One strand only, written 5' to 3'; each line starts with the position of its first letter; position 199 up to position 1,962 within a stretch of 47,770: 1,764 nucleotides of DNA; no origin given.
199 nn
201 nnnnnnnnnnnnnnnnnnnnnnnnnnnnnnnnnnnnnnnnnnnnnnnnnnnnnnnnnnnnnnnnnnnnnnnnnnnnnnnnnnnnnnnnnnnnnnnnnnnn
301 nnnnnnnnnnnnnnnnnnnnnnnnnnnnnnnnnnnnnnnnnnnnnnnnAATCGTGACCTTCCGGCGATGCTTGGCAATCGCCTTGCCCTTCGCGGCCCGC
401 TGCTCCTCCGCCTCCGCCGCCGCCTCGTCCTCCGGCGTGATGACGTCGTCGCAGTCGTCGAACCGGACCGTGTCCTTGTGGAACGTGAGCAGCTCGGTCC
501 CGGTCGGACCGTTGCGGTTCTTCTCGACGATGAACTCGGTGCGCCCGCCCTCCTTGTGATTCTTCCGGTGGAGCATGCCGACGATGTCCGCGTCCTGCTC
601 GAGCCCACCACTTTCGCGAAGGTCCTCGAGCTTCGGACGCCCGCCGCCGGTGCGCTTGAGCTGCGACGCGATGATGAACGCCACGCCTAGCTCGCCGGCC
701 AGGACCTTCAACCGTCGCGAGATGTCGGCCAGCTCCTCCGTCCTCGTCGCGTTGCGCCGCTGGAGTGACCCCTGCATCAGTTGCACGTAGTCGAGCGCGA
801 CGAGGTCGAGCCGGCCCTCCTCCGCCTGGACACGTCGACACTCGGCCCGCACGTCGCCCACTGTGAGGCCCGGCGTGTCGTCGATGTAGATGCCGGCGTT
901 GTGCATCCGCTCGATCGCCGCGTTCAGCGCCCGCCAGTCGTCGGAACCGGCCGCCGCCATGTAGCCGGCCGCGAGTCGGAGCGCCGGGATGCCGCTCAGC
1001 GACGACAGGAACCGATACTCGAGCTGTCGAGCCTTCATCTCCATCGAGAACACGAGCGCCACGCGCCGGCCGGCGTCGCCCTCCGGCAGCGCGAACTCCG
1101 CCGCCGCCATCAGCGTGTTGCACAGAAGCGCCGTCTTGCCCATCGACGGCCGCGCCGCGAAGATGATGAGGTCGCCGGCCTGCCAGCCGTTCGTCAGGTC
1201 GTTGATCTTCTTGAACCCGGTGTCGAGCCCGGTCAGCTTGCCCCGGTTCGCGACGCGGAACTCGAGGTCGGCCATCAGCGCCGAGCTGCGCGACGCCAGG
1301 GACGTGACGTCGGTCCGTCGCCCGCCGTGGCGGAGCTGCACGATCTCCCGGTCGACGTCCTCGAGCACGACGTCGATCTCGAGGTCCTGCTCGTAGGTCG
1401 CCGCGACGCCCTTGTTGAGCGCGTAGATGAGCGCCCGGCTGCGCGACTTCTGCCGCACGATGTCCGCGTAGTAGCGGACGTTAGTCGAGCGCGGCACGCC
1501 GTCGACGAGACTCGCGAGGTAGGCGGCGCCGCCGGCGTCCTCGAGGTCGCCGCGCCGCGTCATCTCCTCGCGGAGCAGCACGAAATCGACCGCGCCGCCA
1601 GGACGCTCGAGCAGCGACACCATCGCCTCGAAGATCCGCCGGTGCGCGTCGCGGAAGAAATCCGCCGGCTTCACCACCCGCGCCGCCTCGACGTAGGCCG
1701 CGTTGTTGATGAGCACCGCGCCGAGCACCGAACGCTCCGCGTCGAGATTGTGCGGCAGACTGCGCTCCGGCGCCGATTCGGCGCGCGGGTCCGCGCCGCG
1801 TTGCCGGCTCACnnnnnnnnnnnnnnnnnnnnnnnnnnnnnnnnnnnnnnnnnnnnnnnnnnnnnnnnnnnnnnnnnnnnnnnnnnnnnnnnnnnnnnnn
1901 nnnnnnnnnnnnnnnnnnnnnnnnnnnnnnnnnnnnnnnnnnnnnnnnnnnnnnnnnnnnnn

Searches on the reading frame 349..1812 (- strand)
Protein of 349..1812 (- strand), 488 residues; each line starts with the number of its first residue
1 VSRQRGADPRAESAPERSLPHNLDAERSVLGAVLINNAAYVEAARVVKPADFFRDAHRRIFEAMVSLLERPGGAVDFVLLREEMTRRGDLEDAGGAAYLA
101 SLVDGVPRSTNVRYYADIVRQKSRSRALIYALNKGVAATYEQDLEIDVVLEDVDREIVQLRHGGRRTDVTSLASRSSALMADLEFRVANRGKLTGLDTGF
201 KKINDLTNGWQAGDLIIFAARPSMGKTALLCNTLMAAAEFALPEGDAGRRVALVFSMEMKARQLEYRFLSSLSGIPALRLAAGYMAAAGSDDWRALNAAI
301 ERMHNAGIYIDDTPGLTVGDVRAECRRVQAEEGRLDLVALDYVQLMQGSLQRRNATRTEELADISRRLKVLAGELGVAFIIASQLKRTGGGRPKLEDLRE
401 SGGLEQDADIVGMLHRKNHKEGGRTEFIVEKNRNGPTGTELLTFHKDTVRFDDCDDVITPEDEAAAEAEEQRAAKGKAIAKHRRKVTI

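Call 8: search_protein_families(library=phrogs, proteins=[window:349-1812:-], max_evalue=0.001)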
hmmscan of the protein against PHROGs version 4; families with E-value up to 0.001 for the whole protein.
window:349-1812:- (488 aa): 7 families
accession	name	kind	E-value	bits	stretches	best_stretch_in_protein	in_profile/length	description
phrog_19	-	DNA, RNA and nucleotide metabolism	5.6e-109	366.7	1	13-477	151-602/621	DnaB-like replicative helicase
phrog_243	-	DNA, RNA and nucleotide metabolism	9e-36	124.2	1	189-455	13-269/273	DnaB-like replicative helicase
phrog_239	-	DNA, RNA and nucleotide metabolism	1.9e-32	114.1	1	155-473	302-618/801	DNA primase/helicase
phrog_11530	-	unknown function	8.4e-27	95.2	1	305-477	3-176/184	-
phrog_19347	-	unknown function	1.5e-08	35.9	0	422-453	47-78/79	-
phrog_23150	-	unknown function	1.5e-08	35.4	1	22-230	8-211/217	-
phrog_20000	-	unknown function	4.3e-08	34.3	1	17-68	23-74/132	-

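Call 15: search_protein_families(library=pfam, proteins=[window:349-1812:-], max_evalue=0.01)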
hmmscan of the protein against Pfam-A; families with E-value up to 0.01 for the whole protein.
window:349-1812:- (488 aa): 3 families
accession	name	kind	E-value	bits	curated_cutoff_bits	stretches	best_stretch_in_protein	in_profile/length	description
PF03796.21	DnaB_C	-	2.3e-72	243.9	27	1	195-453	1-255/255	DnaB-like helicase C terminal domain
PF00772.26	DnaB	-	1.3e-30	106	23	1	19-121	2-103/103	DnaB-like helicase N terminal domain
PF13481.12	AAA_25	-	1.3e-09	38.4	27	1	197-387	16-192/195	AAA domain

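Call 17: find_related_loci(query=window:349-1812:-, collection=viral_contigs, flank=5000)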
Query window:349-1812:- (488 aa) in viral_contigs; peptide patterns used: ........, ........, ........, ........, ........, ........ (x = any residue, [..] = any of these).
6 stretches matched a pattern; 2 encode a relative of the query (tblastn E <= 1e-3); 2 distinct loci.
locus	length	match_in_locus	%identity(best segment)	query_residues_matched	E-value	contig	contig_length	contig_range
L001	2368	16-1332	31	47-454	9e-51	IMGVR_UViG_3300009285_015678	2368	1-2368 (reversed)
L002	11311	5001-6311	33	20-457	3e-62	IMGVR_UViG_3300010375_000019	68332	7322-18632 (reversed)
